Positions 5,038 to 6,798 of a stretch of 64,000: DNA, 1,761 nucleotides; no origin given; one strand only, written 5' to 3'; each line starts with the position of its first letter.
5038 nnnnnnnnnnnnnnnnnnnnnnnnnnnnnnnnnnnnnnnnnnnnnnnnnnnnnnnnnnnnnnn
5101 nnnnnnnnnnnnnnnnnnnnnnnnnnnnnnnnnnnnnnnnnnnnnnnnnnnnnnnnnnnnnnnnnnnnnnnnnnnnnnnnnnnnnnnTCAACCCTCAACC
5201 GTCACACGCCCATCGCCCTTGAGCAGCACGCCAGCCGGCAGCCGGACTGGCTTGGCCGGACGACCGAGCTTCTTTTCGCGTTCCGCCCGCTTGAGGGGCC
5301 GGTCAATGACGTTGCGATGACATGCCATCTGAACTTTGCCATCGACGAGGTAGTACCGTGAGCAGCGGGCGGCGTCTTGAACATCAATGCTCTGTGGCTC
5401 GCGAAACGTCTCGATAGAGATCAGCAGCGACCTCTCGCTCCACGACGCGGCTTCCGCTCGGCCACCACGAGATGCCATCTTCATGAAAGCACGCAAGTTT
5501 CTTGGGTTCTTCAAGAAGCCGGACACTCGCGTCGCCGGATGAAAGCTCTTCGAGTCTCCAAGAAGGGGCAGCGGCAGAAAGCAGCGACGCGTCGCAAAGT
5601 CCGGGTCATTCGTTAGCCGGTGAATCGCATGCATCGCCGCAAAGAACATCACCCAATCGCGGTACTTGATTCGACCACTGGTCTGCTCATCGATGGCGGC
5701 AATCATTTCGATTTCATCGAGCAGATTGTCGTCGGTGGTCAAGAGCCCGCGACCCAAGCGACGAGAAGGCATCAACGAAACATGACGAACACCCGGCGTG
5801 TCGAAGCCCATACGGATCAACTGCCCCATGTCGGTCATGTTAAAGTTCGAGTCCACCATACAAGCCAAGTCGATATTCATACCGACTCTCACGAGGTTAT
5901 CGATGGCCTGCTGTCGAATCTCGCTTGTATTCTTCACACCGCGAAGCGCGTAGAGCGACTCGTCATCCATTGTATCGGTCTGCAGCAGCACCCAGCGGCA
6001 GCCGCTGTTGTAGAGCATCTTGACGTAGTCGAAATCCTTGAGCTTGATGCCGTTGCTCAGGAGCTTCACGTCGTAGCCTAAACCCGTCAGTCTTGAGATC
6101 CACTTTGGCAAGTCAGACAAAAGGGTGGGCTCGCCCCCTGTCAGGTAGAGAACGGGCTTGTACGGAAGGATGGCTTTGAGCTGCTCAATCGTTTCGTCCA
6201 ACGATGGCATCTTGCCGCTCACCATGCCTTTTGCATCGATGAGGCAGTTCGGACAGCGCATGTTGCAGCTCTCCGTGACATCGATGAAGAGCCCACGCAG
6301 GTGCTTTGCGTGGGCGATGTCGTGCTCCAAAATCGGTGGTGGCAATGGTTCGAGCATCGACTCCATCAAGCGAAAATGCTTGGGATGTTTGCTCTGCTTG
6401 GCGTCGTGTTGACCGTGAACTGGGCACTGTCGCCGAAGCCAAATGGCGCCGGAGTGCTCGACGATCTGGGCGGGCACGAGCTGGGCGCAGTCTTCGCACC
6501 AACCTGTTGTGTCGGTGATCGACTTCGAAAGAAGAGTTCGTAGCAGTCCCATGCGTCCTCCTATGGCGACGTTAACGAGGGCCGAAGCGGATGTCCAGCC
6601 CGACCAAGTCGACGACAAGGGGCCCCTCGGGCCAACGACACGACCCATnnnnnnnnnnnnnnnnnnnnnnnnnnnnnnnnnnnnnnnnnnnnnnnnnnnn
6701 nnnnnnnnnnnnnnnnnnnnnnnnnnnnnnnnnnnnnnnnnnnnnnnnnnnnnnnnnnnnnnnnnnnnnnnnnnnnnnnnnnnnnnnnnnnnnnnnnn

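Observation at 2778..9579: Four-gene operon: B12-rSAM (953 aa), Zn-ribbon rSAM, DegT aminotransferase, twitch rSAM, with the last three genes chained by 4-nt overlaps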

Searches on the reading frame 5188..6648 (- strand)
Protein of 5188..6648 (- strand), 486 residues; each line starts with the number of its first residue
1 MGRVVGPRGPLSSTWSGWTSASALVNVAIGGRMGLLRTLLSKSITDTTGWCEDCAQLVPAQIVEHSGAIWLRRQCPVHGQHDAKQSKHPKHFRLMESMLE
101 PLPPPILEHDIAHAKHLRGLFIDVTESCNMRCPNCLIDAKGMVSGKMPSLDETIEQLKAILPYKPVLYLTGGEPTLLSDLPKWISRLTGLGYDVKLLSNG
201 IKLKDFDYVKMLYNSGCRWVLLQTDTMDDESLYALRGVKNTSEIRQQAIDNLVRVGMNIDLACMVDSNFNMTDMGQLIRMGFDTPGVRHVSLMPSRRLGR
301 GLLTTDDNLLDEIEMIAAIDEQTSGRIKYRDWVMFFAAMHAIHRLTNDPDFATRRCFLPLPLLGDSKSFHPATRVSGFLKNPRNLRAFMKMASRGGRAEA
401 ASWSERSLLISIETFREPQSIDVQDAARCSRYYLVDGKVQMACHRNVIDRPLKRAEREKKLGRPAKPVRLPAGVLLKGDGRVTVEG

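Call 4: search_protein_families(library=pfam, proteins=[window:5188-6648:-], max_evalue=0.01)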
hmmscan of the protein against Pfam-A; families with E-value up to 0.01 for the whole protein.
window:5188-6648:- (486 aa): 2 families
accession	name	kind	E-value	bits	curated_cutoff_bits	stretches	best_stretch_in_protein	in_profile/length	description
PF04055.27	Radical_SAM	-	1.1e-16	61.9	29.5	1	124-263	3-148/166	Radical SAM superfamily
PF23545.1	Zn_ribbon_HMPTM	-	9.4e-12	44.7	27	1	45-82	3-40/45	HMPTM N-terminal zinc ribbon domain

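Call 5: search_protein_families(library=ncbifam, proteins=[window:5188-6648:-], max_evalue=0.01)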
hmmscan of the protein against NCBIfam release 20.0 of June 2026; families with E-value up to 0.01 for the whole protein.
window:5188-6648:- (486 aa): 36 families (the best 25 are shown)
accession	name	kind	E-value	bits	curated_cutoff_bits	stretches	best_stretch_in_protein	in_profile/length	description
NF045646.2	rSAM_Se_TrsS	equivalog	5.3e-37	127.4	490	1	47-332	3-304/441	radical SAM (seleno)protein TrsS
NF045702.1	rSAM_GDGT_ether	equivalog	2.2e-35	122.2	450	2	113-336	81-310/486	tetraether lipid synthase Tes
TIGR02666.1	moaA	equivalog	1.7e-15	56.9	284.05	1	113-296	5-196/336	GTP 3',8-cyclase MoaA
NF045703.1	rSAM_Tes_intein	exception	1.7e-13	49.3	1700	1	148-340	624-819/1040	tetraether lipid synthase Tes, intein-containing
TIGR02668.1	moaA_archaeal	equivalog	2.6e-13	49.6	325.25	1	114-283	6-175/303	GTP 3',8-cyclase MoaA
TIGR04133.1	rSAM_w_lipo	hypoth_equivalog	3.2e-12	46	425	1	109-270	15-180/350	TIGR04133 family radical SAM/SPASM protein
NF001199.0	PRK00164.2-1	equivalog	4e-12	45.9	231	1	113-280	7-174/308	GTP 3',8-cyclase MoaA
TIGR04545.1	rSAM_ahbD_hemeb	equivalog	1.1e-11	44.8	500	1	123-281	5-162/339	heme b synthase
TIGR04251.1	SCM_rSAM_ScmF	equivalog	1.3e-10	41.2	400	1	117-281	3-169/353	SynChlorMet cassette radical SAM/SPASM protein ScmF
TIGR04317.1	W_rSAM_matur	equivalog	2.4e-10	40.1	380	1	116-243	2-129/349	tungsten cofactor oxidoreductase radical SAM maturase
TIGR02495.1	NrdG2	equivalog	8.2e-10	38.3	131.15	1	125-229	23-126/193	anaerobic ribonucleoside-triphosphate reductase activating protein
TIGR03977.1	rSAM_pair_HxsC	equivalog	1.4e-09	37.3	267.9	1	123-311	30-221/292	His-Xaa-Ser system radical SAM maturase HxsC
NF038283.1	viperin_w_prok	equivalog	2.4e-09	36.8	180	1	124-255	8-146/281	viperin family antiviral radical SAM protein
TIGR04311.1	rSAM_Geo_metal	subfamily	8.6e-09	34.9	400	1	120-253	5-140/423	radical SAM/SPASM family putative metalloenzyme maturase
TIGR04546.1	rSAM_ahbC_deAc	equivalog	1.8e-08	33.6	650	1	122-281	43-200/390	12,18-didecarboxysiroheme deacetylase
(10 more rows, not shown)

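Call 18: find_homologous_proteins(query=window:5188-6552:-, max_evalue=0.001)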
Query window:5188-6552:- (454 aa): 26 proteins with E <= 0.001 among 5803 candidates.
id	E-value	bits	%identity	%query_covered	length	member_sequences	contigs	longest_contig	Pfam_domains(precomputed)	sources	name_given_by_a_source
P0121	0.0e+0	1050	100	100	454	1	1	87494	PF23545.2,PF04055.28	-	-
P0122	1.1e-245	834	79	99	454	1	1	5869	PF23545.2,PF04055.28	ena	-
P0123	2.9e-233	793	74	100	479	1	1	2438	PF23545.2,PF04055.28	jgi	jgi:uncharacterized radical SAM superfamily Fe-S cluster-containing enzyme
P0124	8.0e-231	785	74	97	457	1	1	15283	PF23545.2,PF04055.28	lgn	-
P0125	3.1e-222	756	72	97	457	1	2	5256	PF23545.2,PF04055.28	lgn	-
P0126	5.2e-219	746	71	97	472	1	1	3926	PF23545.2,PF04055.28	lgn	-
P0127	1.9e-216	737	70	98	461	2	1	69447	PF23545.2,PF04055.28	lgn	-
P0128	8.5e-181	620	59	97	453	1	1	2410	PF23545.2,PF04055.28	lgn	-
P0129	1.5e-176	606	61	95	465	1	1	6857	PF23545.2,PF04055.28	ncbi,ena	-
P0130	1.7e-174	599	60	95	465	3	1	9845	PF23545.2,PF04055.28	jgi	jgi:uncharacterized radical SAM superfamily Fe-S cluster-containing enzyme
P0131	5.1e-167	574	57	96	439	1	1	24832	PF23545.2,PF04055.28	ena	-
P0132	1.7e-164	566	57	94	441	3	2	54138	PF23545.2,PF04055.28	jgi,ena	-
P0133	8.6e-162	557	57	94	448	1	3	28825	PF23545.2,PF04055.28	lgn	-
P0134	8.7e-159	547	56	94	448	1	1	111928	PF23545.2,PF04055.28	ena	-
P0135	1.8e-150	520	55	93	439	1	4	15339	PF23545.2,PF04055.28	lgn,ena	-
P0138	5.0e-141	489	51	91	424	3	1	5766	PF23545.2,PF04055.28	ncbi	-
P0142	1.9e-108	381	44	85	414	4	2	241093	PF04055.28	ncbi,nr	ncbi:MAG TPA: radical SAM protein [Myxococcota bacterium]|nr:radical SAM protein [Myxococcota bacter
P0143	1.9e-27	114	26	93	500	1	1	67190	PF23545.2,PF04055.28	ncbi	-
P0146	4.3e-15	74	27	63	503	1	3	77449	PF23545.2,PF04055.28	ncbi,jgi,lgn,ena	-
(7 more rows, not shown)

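Call 19: find_encoding_contigs(protein=P0127, flank=10000, max_places=1)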
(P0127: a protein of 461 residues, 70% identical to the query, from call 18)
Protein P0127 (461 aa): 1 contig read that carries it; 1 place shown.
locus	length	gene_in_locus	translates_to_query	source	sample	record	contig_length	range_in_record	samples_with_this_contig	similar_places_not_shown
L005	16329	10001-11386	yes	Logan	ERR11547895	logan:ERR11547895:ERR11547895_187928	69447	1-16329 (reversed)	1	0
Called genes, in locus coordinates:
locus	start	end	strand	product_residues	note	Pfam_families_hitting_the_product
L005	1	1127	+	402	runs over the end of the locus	-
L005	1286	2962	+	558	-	PF11617:Cu-binding_MopE, PF26766:Choice_anch_L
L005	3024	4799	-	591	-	PF17914:HopA1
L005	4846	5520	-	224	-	PF00702:Hydrolase, PF12710:HAD (weak), PF13419:HAD_2, PF13242:Hydrolase_like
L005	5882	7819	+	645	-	-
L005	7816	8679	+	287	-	PF01040:UbiA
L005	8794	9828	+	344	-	PF04055:Radical_SAM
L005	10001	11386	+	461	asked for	PF23545:Zn_ribbon_HMPTM, PF04055:Radical_SAM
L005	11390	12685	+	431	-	PF01041:DegT_DnrJ_EryC1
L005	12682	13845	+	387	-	PF04055:Radical_SAM, PF13186:SPASM (weak)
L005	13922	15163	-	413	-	PF00375:SDF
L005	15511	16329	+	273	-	?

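Call 20: find_encoding_contigs(protein=P0134, flank=10000, max_places=1)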
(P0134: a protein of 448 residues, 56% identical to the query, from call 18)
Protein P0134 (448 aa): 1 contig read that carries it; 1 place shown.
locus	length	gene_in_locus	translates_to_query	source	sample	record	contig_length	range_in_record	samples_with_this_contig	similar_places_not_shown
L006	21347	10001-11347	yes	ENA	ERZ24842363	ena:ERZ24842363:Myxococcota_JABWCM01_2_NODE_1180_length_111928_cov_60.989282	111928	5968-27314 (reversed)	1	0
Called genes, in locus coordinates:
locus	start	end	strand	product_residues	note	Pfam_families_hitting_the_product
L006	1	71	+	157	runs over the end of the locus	PF00300:His_Phos_1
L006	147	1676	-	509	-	PF02541:Ppx-GppA, PF21447:Ppx-GppA_III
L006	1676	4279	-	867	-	PF13620:CarboxypepD_reg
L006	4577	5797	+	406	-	PF13583:Reprolysin_4 (weak)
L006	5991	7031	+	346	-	PF04055:Radical_SAM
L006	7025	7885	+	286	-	PF01040:UbiA (weak)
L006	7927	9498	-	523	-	PF02310:B12-binding, PF04055:Radical_SAM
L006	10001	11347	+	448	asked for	PF23545:Zn_ribbon_HMPTM, PF04055:Radical_SAM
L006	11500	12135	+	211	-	-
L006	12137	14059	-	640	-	PF13231:PMT_2 (weak)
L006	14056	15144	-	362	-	PF04055:Radical_SAM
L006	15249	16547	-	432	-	PF01041:DegT_DnrJ_EryC1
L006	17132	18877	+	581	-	-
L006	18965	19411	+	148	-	PF03885:DUF327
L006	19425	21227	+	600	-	-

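Call 21: find_encoding_contigs(protein=P0142, flank=10000, max_places=1)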
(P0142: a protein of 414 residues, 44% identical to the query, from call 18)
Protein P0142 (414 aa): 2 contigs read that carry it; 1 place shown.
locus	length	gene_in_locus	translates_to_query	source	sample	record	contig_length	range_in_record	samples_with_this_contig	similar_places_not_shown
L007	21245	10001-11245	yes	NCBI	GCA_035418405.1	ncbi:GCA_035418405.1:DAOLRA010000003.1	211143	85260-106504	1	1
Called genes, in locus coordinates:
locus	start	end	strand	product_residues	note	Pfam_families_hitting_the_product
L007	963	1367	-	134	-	-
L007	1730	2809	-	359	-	PF04055:Radical_SAM, PF13186:SPASM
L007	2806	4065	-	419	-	PF01041:DegT_DnrJ_EryC1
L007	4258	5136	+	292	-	PF01040:UbiA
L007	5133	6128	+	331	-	PF04055:Radical_SAM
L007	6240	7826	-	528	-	PF02310:B12-binding, PF04055:Radical_SAM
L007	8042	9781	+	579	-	-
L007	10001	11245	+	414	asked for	PF04055:Radical_SAM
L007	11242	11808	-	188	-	-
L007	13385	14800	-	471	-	PF01235:Na_Ala_symp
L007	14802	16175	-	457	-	PF00209:SNF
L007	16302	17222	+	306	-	-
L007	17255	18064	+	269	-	-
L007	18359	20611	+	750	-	PF03709:OKR_DC_1_N, PF01276:OKR_DC_1, PF03711:OKR_DC_1_C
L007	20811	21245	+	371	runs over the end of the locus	PF05222:AlaDh_PNT_N, PF01262:AlaDh_PNT_C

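Call 22: find_encoding_contigs(protein=P0132, flank=10000, max_places=1)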
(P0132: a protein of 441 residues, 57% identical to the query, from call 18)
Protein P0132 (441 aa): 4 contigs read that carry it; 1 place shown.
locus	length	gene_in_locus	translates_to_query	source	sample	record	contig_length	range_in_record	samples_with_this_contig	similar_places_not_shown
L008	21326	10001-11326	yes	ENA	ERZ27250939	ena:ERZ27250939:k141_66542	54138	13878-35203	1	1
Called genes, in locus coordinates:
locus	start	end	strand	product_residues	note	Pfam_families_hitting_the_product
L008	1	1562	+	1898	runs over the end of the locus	PF14321:DUF4382, PF01833:TIG (weak), PF07691:PA14, PF21959:DUF6923 (faint), PF03781:FGE-sulfatase, PF01436:NHL (faint)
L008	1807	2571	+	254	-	-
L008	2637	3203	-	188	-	PF04011:LemA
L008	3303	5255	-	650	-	PF12483:GIDE (weak)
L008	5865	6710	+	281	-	PF00106:adh_short, PF01370:Epimerase, PF08643:DUF1776, PF08659:KR, PF13561:adh_short_C2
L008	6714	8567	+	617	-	-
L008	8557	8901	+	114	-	PF01541:GIY-YIG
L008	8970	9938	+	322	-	-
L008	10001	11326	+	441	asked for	PF23545:Zn_ribbon_HMPTM, PF04055:Radical_SAM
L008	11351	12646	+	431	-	PF01041:DegT_DnrJ_EryC1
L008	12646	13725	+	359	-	PF04055:Radical_SAM, PF13186:SPASM (weak)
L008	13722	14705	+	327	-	PF03706:LPG_synthase_TM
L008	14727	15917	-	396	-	PF12698:ABC2_membrane_3, PF01061:ABC2_membrane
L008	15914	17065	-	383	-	PF12698:ABC2_membrane_3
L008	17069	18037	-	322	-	PF00364:Biotin_lipoyl (faint), PF25917:BSH_RND, PF25973:BSH_CzcB (weak), PF25984:BSH_YknX (faint), PF25881:HH_YBHG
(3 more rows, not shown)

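Call 26: find_related_loci(query=A1, collection=genome_contigs, flank=10000)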
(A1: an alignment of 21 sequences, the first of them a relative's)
Query A1 (454 aa) in genome_contigs; peptide patterns used: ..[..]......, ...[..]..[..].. (x = any residue, [..] = any of these).
51 stretches matched a pattern; 9 encode a relative of the query (tblastn E <= 1e-3); 9 distinct loci.
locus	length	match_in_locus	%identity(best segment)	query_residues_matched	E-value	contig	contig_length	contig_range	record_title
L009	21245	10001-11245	51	12-426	1e-146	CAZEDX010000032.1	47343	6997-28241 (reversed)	MAG TPA_asm: uncultured bacterium isolate SRP278314_co2_238 genome assembly, contig: NODE_1121_length_47343_cov_7.565683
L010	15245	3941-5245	51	8-439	2e-143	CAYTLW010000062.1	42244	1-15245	MAG TPA_asm: uncultured Enterobacteriaceae bacterium isolate binchicken_co141_175 genome assembly, contig: NODE_3954_len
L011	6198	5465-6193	77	1-243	2e-129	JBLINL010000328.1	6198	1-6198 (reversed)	MAG: Myxococcota bacterium isolate 3300053785_223 Ga0535658_0041055, whole genome shotgun sequence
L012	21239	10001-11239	43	10-421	9e-117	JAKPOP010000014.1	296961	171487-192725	MAG: Deltaproteobacteria bacterium isolate JPNA_maxbin.075 k141_1645306, whole genome shotgun sequence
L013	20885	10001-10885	31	12-296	5e-30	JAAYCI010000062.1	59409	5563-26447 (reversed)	MAG: Oscillospiraceae bacterium isolate AS06rmzACSIP_408 443237_AS06, whole genome shotgun sequence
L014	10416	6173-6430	36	88-172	1e-8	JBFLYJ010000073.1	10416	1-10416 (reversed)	MAG: Nitrospirota bacterium isolate MAG082 MAG082_73, whole genome shotgun sequence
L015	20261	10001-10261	35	88-173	7e-8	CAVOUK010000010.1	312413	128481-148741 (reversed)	MAG: Thermodesulfovibrionia bacterium isolate MFD10007.bin.2.208 genome assembly, contig: contig_58, whole genome shotgu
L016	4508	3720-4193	28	88-233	1e-6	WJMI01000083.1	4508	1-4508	MAG: Chitinivibrionales bacterium isolate RBin_290 k141_1032691, whole genome shotgun sequence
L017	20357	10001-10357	28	86-204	4e-6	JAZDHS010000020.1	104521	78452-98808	MAG: Candidatus Omnitrophota bacterium isolate MEGAHIT-group-0.348 k141_9752872, whole genome shotgun sequence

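Call 31: search_protein_families(library=pfam, proteins=[L009:5332-6987:+, L009:3987-5258:-, L009:2506-3990:-, L009:11364-13445:+, L009:13517-14926:+, L009:14916-16484:-, L010:59-1882:+, L010:1999-3879:+, L011:3679-5508:-, L011:349-1755:-], max_evalue=0.01)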
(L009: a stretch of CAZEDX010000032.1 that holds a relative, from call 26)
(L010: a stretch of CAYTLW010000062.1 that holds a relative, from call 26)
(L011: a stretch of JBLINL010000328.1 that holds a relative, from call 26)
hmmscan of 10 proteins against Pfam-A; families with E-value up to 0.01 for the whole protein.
L009:5332-6987:+ (551 aa): 1 family
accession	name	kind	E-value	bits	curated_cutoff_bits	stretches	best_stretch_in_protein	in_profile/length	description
PF19529.4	DUF6057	-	0.00069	19.1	29.8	1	94-243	68-216/569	Family of unknown function (DUF6057)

L009:3987-5258:- (423 aa): 0 families

L009:2506-3990:- (494 aa): 4 families
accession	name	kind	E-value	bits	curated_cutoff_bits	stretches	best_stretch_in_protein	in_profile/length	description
PF00282.25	Pyridoxal_deC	-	5.7e-23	81.7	27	1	58-357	51-372/375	Pyridoxal-dependent decarboxylase conserved domain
PF00266.25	Aminotran_5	-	6.9e-07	29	21.5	1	95-222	52-177/371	Aminotransferase class-V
PF01041.23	DegT_DnrJ_EryC1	-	8e-07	29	19.8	1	137-222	64-147/360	DegT/DnrJ/EryC1/StrS aminotransferase family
PF00155.27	Aminotran_1_2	-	6e-05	22.8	19.7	1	140-226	94-191/361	Aminotransferase class I and II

L009:11364-13445:+ (693 aa): 0 families

L009:13517-14926:+ (469 aa): 2 families
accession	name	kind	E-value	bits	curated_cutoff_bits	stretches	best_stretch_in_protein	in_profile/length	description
PF04055.27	Radical_SAM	-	1.8e-19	71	29.5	1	205-366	4-166/166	Radical SAM superfamily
PF02310.24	B12-binding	-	3.8e-08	33.6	32.1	1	21-135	12-120/121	B12 binding domain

L009:14916-16484:- (522 aa): 3 families
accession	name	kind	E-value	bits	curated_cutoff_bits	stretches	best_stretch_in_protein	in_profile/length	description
PF04055.27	Radical_SAM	-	3.3e-19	70.1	29.5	1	211-374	3-164/166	Radical SAM superfamily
PF02310.24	B12-binding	-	1.4e-15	57.6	32.1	1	39-145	13-119/121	B12 binding domain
PF19864.5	Radical_SAM_N2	-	0.0062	16.4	29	0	107-152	84-127/151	Radical SAM proteins, N-terminal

L010:59-1882:+ (607 aa): 1 family
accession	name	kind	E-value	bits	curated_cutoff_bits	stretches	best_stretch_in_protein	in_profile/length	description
PF12740.14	PETase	-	0.0076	16.1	28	0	164-249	66-139/263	PET hydrolase-like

L010:1999-3879:+ (626 aa): 2 families
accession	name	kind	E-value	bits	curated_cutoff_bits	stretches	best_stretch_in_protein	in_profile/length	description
PF02310.24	B12-binding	-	3.8e-07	30.4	32.1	1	48-117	51-121/121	B12 binding domain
PF04055.27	Radical_SAM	-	0.00025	21.7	29.5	1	181-225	1-45/166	Radical SAM superfamily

L011:3679-5508:- (609 aa): 1 family
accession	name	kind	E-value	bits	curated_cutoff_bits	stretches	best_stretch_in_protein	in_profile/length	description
PF13231.12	PMT_2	-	0.002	18.8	26.1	1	137-285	12-157/160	Dolichyl-phosphate-mannose-protein mannosyltransferase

L011:349-1755:- (468 aa): 0 families

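Call 33: search_solved_structures(query=window:5188-6552:-, max_evalue=0.001)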
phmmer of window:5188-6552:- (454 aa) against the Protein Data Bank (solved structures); distinct sequences matched with E-value up to 0.001: 4.
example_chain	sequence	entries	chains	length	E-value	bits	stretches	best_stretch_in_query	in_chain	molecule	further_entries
7tol_A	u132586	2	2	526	5.4e-31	111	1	15-316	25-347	glycerol dibiphytanyl glycerol tetraether - macrocyclic archaeol synthase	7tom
2fb2_A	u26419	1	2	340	6.9e-10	41.4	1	83-241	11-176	Molybdenum cofactor biosynthesis protein A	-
1tv7_A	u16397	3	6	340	9.4e-10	41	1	83-241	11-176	Molybdenum cofactor biosynthesis protein A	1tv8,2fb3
6c8v_A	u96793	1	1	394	9.9e-06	27.8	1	87-295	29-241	Coenzyme PQQ synthesis protein E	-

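Call 65: find_related_loci(query=A1, collection=metagenome_contigs, flank=10000)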
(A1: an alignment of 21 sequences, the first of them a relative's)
Query A1 (454 aa) in metagenome_contigs; peptide patterns used: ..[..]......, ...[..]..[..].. (x = any residue, [..] = any of these).
83 stretches matched a pattern; 8 encode a relative of the query (tblastn E <= 1e-3); 8 distinct loci.
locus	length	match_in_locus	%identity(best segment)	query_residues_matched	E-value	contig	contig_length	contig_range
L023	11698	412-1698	57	1-428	3e-171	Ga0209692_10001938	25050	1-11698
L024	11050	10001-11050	56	1-349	3e-138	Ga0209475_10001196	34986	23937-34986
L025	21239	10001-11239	43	10-421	5e-117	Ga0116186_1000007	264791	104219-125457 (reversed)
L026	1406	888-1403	31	12-175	2e-17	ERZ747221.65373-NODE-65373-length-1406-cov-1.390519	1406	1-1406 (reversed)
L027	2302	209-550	28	92-205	3e-10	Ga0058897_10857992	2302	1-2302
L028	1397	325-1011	21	90-327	1e-8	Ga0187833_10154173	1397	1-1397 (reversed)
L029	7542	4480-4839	27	72-205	8e-7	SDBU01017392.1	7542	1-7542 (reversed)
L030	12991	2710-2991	29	83-173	1e-5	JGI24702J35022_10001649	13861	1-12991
